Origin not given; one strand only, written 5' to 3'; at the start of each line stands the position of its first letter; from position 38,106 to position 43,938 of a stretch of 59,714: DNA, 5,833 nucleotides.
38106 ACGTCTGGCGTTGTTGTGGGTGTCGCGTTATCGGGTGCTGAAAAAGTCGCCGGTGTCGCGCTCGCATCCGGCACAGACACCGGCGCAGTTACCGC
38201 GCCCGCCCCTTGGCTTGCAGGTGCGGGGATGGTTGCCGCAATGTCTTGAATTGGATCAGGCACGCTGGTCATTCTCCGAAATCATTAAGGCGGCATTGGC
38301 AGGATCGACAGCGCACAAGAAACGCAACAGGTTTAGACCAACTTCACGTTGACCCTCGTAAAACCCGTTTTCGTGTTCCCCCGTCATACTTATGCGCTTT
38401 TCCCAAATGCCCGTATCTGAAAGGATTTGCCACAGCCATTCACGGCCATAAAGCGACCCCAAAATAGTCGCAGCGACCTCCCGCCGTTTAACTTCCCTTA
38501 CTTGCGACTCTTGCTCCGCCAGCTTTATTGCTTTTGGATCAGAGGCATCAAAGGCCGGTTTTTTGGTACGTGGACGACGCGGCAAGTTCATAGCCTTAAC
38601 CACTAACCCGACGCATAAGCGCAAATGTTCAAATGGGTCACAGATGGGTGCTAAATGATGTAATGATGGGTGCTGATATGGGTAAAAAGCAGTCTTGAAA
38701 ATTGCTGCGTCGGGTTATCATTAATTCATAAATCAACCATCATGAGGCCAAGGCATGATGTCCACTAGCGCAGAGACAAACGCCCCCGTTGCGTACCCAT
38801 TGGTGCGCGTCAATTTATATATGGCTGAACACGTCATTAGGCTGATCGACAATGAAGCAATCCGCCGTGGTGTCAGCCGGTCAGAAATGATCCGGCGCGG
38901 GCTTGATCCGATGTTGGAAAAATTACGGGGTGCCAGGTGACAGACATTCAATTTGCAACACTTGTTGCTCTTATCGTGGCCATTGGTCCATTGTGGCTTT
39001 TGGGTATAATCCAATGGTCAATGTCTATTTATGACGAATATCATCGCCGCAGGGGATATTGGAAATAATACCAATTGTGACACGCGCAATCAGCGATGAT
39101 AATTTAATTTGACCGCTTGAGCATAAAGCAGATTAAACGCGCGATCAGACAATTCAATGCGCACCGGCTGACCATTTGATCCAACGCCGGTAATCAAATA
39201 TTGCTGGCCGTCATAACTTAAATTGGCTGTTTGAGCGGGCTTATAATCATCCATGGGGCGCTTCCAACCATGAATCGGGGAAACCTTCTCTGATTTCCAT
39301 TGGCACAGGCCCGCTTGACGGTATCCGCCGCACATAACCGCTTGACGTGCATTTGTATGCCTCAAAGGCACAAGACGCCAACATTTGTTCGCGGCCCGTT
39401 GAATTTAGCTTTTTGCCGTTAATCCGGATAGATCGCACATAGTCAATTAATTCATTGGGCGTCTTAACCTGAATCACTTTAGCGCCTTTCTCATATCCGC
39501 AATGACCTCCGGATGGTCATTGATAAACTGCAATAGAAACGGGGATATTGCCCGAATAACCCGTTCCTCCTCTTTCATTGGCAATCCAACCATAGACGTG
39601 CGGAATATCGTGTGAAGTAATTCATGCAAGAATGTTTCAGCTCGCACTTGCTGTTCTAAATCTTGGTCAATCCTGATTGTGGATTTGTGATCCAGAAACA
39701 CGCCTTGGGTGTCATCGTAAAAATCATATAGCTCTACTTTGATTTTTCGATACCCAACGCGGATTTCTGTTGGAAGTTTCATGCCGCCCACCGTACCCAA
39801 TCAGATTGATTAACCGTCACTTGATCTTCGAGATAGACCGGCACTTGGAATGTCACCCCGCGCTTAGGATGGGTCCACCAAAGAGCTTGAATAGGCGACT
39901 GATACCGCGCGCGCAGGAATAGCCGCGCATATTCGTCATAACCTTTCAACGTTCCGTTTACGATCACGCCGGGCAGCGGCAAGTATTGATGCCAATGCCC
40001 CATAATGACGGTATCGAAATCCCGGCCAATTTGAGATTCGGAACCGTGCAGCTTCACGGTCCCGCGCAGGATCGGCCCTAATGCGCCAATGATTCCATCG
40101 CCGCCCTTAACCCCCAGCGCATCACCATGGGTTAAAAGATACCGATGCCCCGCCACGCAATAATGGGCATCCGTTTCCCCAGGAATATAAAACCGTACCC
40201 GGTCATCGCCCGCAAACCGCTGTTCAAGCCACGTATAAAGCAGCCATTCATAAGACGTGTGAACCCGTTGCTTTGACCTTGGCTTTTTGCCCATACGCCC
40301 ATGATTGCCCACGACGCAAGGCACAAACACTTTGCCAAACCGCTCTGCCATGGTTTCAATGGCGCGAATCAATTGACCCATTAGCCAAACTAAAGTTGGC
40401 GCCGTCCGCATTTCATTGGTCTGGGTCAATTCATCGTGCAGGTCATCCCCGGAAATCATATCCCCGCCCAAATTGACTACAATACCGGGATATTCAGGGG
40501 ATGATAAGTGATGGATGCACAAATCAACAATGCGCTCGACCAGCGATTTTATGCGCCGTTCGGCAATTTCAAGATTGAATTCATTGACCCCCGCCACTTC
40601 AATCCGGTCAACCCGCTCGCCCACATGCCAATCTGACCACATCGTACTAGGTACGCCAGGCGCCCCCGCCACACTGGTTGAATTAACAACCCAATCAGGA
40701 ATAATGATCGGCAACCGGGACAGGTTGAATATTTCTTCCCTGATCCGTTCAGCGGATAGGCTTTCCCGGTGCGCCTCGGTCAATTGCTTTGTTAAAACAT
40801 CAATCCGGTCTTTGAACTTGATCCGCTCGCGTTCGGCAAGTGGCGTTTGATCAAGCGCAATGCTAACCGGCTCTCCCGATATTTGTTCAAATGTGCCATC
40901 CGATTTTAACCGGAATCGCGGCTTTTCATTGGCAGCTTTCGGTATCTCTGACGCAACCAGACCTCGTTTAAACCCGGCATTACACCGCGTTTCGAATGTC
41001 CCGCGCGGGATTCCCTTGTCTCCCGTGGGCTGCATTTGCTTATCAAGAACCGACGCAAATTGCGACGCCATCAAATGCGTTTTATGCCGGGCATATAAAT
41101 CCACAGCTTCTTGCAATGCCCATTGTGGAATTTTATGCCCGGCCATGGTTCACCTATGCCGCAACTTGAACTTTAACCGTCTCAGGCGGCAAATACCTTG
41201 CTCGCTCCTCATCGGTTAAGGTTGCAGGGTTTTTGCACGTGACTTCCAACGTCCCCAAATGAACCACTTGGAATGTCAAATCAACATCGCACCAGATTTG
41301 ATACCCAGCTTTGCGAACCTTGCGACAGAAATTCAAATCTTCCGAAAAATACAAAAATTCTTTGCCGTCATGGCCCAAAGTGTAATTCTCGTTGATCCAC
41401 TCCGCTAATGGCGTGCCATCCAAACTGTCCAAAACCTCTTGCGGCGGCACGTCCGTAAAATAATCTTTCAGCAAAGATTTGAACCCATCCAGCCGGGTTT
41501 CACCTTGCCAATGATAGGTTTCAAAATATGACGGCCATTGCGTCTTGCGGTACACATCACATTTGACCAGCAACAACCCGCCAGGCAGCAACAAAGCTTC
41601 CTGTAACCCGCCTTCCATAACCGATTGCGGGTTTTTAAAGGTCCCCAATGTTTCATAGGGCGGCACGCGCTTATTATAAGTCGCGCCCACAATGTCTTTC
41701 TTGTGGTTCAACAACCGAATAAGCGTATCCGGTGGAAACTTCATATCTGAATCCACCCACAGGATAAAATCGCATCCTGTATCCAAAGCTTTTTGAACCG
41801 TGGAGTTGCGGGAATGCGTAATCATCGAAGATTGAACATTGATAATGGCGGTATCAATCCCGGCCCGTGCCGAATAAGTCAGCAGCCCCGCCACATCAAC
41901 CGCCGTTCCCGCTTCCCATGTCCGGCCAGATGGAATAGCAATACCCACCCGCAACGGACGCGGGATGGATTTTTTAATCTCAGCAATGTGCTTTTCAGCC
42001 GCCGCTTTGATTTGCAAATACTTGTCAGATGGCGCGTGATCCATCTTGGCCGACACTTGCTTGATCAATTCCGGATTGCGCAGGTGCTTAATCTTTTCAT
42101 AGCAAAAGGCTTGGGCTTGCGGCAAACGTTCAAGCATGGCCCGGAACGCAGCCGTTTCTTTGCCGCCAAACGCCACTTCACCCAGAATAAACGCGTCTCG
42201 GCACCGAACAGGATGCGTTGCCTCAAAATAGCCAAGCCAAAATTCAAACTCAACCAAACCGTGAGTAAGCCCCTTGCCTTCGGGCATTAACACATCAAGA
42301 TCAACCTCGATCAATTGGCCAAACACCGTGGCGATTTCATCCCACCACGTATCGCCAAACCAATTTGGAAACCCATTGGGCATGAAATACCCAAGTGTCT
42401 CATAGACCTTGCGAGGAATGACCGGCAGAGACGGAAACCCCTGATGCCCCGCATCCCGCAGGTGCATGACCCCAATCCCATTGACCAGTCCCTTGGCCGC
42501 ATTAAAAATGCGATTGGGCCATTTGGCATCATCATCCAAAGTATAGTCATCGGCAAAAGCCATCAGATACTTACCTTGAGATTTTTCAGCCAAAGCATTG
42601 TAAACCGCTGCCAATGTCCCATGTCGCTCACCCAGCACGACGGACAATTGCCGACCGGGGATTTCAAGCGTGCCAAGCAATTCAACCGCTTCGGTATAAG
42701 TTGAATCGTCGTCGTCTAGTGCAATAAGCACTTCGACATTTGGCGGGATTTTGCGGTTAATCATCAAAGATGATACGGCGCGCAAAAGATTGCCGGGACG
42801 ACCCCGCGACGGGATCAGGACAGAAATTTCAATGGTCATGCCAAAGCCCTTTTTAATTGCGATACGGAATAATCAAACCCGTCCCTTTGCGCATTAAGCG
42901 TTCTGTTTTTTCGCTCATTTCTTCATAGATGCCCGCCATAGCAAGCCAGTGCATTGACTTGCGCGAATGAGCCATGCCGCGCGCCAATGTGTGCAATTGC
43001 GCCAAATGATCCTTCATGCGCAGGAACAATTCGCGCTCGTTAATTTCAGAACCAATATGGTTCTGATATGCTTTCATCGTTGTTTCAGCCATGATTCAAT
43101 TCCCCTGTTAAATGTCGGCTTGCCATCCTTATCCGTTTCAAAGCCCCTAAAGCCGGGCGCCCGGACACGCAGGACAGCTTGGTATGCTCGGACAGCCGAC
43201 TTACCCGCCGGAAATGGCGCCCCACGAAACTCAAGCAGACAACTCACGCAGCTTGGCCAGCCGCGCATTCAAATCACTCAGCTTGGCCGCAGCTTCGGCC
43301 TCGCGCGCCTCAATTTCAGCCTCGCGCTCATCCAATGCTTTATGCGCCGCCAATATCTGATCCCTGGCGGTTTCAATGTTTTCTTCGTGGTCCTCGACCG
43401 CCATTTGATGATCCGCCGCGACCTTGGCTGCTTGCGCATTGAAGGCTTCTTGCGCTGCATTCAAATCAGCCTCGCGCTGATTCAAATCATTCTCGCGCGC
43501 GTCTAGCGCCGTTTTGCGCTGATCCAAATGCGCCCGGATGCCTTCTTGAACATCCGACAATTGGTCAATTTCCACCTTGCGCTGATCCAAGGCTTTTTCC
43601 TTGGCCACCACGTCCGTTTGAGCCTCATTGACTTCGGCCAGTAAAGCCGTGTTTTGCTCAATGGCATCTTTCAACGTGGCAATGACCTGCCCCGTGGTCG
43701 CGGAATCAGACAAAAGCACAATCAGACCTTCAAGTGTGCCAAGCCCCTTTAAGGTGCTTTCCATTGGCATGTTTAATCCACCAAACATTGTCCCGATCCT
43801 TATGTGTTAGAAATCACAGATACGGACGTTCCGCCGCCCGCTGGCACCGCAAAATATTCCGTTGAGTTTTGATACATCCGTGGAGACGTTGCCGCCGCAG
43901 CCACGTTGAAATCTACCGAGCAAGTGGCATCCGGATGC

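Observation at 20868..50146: Conserved 10-nt box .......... placed just upstream of late transcription units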

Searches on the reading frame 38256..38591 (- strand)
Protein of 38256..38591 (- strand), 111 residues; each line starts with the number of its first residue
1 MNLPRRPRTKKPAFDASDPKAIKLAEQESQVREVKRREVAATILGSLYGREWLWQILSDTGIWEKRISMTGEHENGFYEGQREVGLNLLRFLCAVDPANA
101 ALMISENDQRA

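Call 9: search_protein_families(library=phrogs, proteins=[window:38256-38591:-], max_evalue=0.01)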
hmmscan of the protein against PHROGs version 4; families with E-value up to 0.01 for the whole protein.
window:38256-38591:- (111 aa): 1 family
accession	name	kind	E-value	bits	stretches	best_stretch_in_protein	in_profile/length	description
phrog_528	-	unknown function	2.3e-10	41.2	1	24-108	10-95/98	-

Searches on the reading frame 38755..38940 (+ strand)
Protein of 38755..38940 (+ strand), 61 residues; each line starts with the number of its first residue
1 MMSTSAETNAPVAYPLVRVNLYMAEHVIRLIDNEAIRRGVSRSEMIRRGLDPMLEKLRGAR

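Call 9: search_protein_families(library=phrogs, proteins=[window:38755-38940:+], max_evalue=0.01)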
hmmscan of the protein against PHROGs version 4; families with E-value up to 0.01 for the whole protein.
window:38755-38940:+ (61 aa): 2 families
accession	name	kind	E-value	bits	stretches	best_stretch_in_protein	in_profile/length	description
phrog_26359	-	unknown function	0.00054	20.9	1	15-52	54-91/189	-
phrog_876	-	transcription regulation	0.00073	20.1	1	23-55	15-47/239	transcriptional repressor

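Call 22: search_protein_families(library=pfam, proteins=[window:38755-38940:+], max_evalue=0.01)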
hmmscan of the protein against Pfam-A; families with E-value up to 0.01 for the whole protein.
window:38755-38940:+ (61 aa): 1 family
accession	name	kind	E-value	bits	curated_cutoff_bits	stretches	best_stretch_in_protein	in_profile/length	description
PF01402.27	RHH_1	-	1.5e-06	28.4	20.5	1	18-48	1-31/39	Ribbon-helix-helix protein, copG family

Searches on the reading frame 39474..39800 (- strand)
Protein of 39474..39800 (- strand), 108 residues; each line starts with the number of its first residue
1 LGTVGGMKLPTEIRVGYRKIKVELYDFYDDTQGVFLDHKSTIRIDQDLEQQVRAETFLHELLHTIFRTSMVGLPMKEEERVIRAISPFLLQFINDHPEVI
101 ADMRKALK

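Call 82: search_protein_families(library=pfam, proteins=[window:39474-39800:-], max_evalue=0.1)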
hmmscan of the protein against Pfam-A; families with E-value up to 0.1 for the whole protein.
window:39474-39800:- (108 aa): 2 families
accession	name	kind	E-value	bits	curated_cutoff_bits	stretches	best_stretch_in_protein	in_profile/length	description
PF20573.4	DUF6782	-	0.0028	17.4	27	1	21-64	58-101/241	Putative metallopeptidase family (DUF6782)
PF06114.19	Peptidase_M78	-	0.025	14.8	22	1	13-68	6-57/123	IrrE N-terminal-like domain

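Call 83: search_protein_families(library=phrogs, proteins=[window:39474-39800:-], max_evalue=0.01)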
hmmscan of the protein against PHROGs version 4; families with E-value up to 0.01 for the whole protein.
window:39474-39800:- (108 aa): 3 families
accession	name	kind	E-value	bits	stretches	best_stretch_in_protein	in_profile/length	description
phrog_1233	-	unknown function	1.8e-15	57.9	1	7-105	6-113/306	-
phrog_87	-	other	0.00064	20.5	1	17-65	49-97/227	metallo-protease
phrog_13742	-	other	0.0047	17.5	1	30-88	36-95/248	peptidase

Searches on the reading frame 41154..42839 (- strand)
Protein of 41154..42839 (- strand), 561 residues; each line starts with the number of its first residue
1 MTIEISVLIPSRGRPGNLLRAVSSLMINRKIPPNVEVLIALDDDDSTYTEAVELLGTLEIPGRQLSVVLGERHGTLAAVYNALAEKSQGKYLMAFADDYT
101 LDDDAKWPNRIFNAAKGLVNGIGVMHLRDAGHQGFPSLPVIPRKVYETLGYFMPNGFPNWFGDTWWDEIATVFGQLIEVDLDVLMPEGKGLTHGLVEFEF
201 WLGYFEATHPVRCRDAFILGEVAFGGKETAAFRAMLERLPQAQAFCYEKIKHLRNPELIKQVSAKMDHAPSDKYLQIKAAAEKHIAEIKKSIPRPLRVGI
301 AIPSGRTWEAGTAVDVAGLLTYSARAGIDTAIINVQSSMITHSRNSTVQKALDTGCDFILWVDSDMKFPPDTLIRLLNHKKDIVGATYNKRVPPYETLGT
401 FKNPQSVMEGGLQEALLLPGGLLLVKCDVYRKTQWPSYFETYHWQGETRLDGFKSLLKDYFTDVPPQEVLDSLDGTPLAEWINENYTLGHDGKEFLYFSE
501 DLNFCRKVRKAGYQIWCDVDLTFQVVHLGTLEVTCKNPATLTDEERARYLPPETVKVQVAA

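Call 104: search_protein_families(library=pfam, proteins=[window:41154-42839:-], max_evalue=0.001)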
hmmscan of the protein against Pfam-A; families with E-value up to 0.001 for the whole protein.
window:41154-42839:- (561 aa): 2 families
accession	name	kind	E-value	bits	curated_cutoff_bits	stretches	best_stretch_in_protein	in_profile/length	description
PF00535.33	Glycos_transf_2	-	1.8e-09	38.2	23.3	1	6-106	1-95/168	Glycosyl transferase family 2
PF03452.20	Anp1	-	6.7e-07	29.5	28.8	1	338-386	119-168/263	Anp1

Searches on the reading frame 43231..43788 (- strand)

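Call 82: search_protein_families(library=pfam, proteins=[window:43231-43788:-], max_evalue=0.1)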
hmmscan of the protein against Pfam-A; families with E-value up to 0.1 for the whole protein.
window:43231-43788:- (185 aa): 4 families
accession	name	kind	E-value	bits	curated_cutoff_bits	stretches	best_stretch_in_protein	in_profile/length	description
PF12072.13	RNase_Y_N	-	0.00027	20.9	32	1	87-129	86-128/201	RNase Y N-terminal region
PF10186.14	ATG14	-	0.0021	17.6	33.2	1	39-175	42-168/347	Vacuolar sorting 38 and autophagy-related subunit 14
PF22642.1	MinC_N_1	-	0.014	16.1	27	1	17-69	5-57/78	Cell-division inhibitor MinC, N-terminal domain-like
PF06785.16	UPF0242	-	0.042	14.4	33.5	1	51-180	67-190/194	Uncharacterised protein family (UPF0242) N-terminus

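Call 83: search_protein_families(library=phrogs, proteins=[window:43231-43788:-], max_evalue=0.01)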
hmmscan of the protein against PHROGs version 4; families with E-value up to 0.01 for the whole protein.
window:43231-43788:- (185 aa): 1 family
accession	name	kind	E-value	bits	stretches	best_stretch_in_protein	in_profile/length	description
phrog_17481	-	tail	0.0042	18.1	0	36-123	64-148/185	minor tail protein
